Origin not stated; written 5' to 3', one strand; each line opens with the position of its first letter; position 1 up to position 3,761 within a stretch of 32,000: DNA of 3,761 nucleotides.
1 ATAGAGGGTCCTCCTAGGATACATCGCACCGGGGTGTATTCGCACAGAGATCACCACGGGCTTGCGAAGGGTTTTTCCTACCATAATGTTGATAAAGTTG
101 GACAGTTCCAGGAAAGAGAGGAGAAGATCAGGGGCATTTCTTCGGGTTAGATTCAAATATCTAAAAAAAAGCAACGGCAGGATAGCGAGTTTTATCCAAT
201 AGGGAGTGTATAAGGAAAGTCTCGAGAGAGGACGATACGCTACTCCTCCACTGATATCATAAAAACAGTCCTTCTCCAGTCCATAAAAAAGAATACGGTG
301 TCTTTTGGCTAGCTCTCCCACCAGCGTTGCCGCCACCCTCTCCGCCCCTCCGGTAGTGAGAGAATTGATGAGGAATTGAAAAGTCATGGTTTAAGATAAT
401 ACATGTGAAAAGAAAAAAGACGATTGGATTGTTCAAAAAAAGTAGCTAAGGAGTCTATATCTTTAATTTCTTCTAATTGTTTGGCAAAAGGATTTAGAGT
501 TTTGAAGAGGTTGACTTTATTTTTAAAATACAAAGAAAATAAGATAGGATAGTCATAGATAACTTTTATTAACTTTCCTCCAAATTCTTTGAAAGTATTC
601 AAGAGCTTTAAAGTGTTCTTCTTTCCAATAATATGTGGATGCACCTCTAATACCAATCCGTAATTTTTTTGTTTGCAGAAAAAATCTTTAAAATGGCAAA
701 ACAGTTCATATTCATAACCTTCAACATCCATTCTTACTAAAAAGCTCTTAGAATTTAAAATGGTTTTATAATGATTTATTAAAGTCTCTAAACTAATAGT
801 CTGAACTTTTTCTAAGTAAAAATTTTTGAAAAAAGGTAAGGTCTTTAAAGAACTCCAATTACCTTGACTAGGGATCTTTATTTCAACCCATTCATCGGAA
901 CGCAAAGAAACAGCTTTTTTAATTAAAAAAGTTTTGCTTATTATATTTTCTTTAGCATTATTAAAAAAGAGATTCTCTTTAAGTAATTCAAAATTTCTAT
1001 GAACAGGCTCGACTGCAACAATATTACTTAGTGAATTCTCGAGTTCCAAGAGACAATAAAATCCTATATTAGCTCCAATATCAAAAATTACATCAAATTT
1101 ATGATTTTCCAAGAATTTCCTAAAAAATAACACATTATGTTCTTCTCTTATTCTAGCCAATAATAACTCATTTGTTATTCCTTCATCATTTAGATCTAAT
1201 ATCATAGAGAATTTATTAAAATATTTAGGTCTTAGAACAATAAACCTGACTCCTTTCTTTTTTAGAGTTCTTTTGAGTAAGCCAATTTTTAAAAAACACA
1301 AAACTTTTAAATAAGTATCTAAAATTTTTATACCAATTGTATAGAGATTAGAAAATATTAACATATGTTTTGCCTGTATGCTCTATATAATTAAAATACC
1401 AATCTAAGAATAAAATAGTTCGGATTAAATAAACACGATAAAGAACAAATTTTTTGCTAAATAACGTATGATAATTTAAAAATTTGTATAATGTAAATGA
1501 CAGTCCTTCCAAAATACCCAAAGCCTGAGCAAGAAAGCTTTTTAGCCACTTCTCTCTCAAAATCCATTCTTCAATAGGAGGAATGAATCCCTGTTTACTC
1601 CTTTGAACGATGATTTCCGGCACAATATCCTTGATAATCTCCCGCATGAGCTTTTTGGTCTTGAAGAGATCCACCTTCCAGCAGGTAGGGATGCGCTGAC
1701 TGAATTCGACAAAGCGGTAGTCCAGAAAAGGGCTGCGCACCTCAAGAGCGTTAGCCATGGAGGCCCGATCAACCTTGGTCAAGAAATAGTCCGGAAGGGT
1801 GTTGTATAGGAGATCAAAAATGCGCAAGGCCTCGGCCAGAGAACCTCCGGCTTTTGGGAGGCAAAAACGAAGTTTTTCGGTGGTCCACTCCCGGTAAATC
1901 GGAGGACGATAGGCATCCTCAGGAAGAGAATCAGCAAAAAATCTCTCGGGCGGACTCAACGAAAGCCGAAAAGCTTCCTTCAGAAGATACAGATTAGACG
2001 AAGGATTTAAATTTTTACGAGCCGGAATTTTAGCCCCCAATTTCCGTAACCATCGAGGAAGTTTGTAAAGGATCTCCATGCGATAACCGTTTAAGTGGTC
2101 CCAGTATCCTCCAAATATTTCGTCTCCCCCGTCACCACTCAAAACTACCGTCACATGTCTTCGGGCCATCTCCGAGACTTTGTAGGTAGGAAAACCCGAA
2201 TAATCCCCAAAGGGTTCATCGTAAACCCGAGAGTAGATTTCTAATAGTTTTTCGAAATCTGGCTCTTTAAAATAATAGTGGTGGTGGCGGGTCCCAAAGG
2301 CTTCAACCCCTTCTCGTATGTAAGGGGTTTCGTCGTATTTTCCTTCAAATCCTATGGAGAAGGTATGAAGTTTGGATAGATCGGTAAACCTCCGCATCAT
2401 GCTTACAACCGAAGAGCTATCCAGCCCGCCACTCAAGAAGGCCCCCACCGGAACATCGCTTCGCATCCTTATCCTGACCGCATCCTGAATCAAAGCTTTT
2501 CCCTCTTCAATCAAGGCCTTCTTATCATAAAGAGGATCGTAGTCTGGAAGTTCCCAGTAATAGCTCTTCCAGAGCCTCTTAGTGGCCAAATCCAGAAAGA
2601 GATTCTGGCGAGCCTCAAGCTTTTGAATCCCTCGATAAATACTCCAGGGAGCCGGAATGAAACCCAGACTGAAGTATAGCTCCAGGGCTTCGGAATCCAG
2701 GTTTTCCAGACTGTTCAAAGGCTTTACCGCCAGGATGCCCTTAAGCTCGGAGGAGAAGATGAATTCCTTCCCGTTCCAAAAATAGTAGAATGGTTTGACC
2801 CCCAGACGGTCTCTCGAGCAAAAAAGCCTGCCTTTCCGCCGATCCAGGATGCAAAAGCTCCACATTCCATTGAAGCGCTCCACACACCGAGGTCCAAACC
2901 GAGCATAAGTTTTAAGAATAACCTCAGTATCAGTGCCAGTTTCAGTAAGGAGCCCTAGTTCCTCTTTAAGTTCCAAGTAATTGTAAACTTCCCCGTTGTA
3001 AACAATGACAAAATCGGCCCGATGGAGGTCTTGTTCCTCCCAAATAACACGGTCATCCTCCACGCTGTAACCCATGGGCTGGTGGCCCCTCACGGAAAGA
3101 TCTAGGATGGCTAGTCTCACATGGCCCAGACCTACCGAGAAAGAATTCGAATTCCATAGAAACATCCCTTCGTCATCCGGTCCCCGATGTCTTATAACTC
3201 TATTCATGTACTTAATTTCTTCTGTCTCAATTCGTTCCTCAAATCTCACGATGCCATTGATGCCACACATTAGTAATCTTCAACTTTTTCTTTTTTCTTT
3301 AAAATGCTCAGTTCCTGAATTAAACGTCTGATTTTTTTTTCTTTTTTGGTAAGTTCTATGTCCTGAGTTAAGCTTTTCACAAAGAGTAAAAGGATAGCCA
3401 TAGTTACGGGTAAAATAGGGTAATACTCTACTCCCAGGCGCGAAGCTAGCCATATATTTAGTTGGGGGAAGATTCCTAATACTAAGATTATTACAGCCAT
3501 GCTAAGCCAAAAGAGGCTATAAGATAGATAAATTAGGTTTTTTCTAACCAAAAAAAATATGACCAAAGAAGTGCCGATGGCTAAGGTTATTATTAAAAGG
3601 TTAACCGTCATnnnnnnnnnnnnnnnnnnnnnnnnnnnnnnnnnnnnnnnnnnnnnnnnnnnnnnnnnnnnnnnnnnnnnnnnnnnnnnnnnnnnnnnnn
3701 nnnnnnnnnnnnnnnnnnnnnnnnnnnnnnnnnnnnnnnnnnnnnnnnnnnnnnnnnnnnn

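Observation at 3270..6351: Gtr-like three-component layout: STT3/PglB-type GT-C enzyme, short GT2 and 113-aa 3-TM protein as one overlapped unit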

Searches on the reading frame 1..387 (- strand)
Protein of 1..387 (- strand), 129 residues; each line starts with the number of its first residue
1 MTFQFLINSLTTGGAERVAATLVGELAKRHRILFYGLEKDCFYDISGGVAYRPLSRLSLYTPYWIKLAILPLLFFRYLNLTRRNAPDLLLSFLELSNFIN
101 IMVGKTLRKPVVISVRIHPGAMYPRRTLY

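Call 46: search_protein_families(library=pfam, proteins=[window:1-387:-], max_evalue=0.01)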
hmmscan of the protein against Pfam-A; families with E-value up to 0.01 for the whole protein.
window:1-387:- (129 aa): 1 family
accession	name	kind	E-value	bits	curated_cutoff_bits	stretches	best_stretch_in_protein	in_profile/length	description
PF13439.12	Glyco_transf_4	-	0.00012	22.6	28.5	1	13-115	2-103/170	Glycosyltransferase Family 4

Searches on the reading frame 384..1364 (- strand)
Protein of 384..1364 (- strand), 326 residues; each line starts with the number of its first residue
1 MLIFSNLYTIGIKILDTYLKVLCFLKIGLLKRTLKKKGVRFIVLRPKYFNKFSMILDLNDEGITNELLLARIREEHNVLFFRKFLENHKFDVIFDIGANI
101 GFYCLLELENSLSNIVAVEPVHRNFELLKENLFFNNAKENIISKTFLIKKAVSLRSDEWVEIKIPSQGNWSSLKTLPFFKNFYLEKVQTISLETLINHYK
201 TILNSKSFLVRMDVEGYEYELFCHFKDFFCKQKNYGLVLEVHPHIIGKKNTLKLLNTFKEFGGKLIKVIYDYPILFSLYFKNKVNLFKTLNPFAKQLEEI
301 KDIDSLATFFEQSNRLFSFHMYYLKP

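Call 4: search_protein_families(library=pfam, proteins=[window:384-1364:-], max_evalue=0.01)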
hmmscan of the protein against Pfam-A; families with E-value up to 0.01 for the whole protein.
window:384-1364:- (326 aa): 1 family
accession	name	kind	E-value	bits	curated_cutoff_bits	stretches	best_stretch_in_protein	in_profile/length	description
PF05050.19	Methyltransf_21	-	3.7e-09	37.4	22.7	1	95-247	1-153/173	Methyltransferase FkbM domain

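Call 5: search_protein_families(library=ncbifam, proteins=[window:384-1364:-], max_evalue=0.01)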
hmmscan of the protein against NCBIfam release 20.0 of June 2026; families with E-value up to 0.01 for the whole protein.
window:384-1364:- (326 aa): 1 family
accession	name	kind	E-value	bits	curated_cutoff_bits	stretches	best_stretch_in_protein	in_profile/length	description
TIGR01444.1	fkbM_fam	subfamily_domain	1.5e-14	54.7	37.7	1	92-241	1-142/143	FkbM family methyltransferase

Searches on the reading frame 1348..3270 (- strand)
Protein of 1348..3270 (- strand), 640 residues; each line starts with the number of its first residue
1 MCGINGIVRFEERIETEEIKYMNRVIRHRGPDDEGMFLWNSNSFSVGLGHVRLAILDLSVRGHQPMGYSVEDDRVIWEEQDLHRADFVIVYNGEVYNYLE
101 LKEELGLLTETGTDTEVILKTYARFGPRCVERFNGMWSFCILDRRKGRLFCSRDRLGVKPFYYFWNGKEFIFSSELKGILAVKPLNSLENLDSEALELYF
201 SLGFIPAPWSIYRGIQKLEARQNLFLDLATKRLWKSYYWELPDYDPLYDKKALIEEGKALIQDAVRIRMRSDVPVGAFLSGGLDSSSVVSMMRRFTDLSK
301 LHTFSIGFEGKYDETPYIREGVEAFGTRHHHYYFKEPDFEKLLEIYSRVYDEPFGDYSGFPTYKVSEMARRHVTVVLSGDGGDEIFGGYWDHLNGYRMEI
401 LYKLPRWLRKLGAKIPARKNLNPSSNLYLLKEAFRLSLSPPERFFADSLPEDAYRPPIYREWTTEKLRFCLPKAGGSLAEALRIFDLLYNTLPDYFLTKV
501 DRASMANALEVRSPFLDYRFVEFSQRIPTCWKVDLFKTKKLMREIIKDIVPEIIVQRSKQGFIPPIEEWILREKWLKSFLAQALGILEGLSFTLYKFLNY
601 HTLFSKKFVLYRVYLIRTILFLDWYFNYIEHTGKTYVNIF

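Call 4: search_protein_families(library=pfam, proteins=[window:1348-3270:-], max_evalue=0.01)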
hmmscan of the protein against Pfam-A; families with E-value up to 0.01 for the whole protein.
window:1348-3270:- (640 aa): 4 families
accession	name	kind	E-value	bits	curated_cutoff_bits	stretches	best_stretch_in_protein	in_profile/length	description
PF00733.27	Asn_synthase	-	4.3e-81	273.8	21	1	258-584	3-308/354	Asparagine synthase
PF13537.11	GATase_7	-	2.3e-34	118.5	25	1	50-180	1-122/123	Glutamine amidotransferase domain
PF13522.11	GATase_6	-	4.4e-34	117.8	27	1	31-175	1-130/130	Glutamine amidotransferase domain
PF12481.13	DUF3700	-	0.0026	17.7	27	1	65-168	55-164/228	Aluminium induced protein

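Call 5: search_protein_families(library=ncbifam, proteins=[window:1348-3270:-], max_evalue=0.01)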
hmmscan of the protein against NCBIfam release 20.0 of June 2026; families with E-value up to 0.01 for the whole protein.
window:1348-3270:- (640 aa): 8 families
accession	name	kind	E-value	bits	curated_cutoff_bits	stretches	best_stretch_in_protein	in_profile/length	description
TIGR03108.1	eps_aminotran_1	hypoth_equivalog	7.6e-126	421.3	816.9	2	1-410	1-396/628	XrtA/PEP-CTERM system amidotransferase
TIGR01536.1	asn_synth_AEB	equivalog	9.7e-125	417.5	267.1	1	2-562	1-517/517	asparagine synthase (glutamine-hydrolyzing)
TIGR03104.1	trio_amidotrans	equivalog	4e-91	306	570.1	2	1-390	1-381/589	N-acetylglutaminylglutamine amidotransferase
NF006949.0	PRK09431.1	equivalog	4.2e-71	240.1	499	3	1-181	1-167/554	asparagine synthase B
NF033535.1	lass_lactam_cya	exception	2.9e-68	231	525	2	1-393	1-383/668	lasso peptide isopeptide bond-forming cyclase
NF033561.1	macrolact_Ik_Al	subfamily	1.3e-08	34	300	1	209-387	152-332/561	albusnodin/ikarugamycin family macrolactam cyclase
TIGR01134.1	purF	equivalog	0.00018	21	350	1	2-175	1-195/432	amidophosphoribosyltransferase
NF001484.0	PRK00331.1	subfamily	0.0071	14.8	381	0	85-123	93-134/601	isomerizing glutamine--fructose-6-phosphate transaminase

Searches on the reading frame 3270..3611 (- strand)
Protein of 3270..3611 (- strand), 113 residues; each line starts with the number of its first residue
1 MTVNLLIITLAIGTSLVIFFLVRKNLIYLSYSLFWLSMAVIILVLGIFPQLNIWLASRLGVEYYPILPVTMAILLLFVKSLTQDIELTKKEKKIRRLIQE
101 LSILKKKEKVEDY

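Call 4: search_protein_families(library=pfam, proteins=[window:3270-3611:-], max_evalue=0.01)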
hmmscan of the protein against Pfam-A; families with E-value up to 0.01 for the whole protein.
window:3270-3611:- (113 aa): 3 families
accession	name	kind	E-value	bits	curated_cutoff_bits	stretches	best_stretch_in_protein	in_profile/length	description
PF10066.14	DUF2304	-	2e-20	73.4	25.5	1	3-106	2-105/106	Uncharacterized conserved protein (DUF2304)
PF07695.17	7TMR-DISM_7TM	-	2.2e-05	24.9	29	1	8-101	11-103/205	7TM diverse intracellular signalling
PF02653.21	BPD_transp_2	-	0.0055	16.3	26.8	1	10-89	31-110/269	Branched-chain amino acid transport system / permease component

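Call 5: search_protein_families(library=ncbifam, proteins=[window:3270-3611:-], max_evalue=0.01)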
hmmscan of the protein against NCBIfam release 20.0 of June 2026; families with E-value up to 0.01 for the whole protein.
window:3270-3611:- (113 aa): 0 families

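Call 6: find_encoding_contigs(protein=window:3270-3611:-, flank=10000, max_places=6)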
Protein window:3270-3611:- (113 aa): no gene with exactly this product is on record in the collection.

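Call 43: search_solved_structures(query=window:3270-3611:-, max_evalue=10)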
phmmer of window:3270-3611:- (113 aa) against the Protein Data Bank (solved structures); distinct sequences matched with E-value up to 10: 1.
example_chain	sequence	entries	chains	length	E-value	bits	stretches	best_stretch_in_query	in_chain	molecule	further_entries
8uxv_A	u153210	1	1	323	5.2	11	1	42-106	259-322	consOR51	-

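Call 52: find_homologous_proteins(query=window:3270-3611:-, max_evalue=0.001)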
Query window:3270-3611:- (113 aa): 4 proteins with E <= 0.001 among 24 candidates.
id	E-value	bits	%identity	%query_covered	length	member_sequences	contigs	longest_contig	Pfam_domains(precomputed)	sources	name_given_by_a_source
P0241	1.9e-60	220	100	100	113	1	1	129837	PF10066.15,PF07695.18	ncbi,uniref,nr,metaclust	ncbi:DUF2304 domain-containing protein [Thermosulfurimonas dismutans]|uniref:DUF2304 domain-containi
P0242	2.2e-35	139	63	97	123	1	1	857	PF10066.15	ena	-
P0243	1.6e-28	117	53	96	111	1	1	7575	PF10066.15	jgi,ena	-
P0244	1.5e-19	88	46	87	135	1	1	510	PF10066.15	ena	-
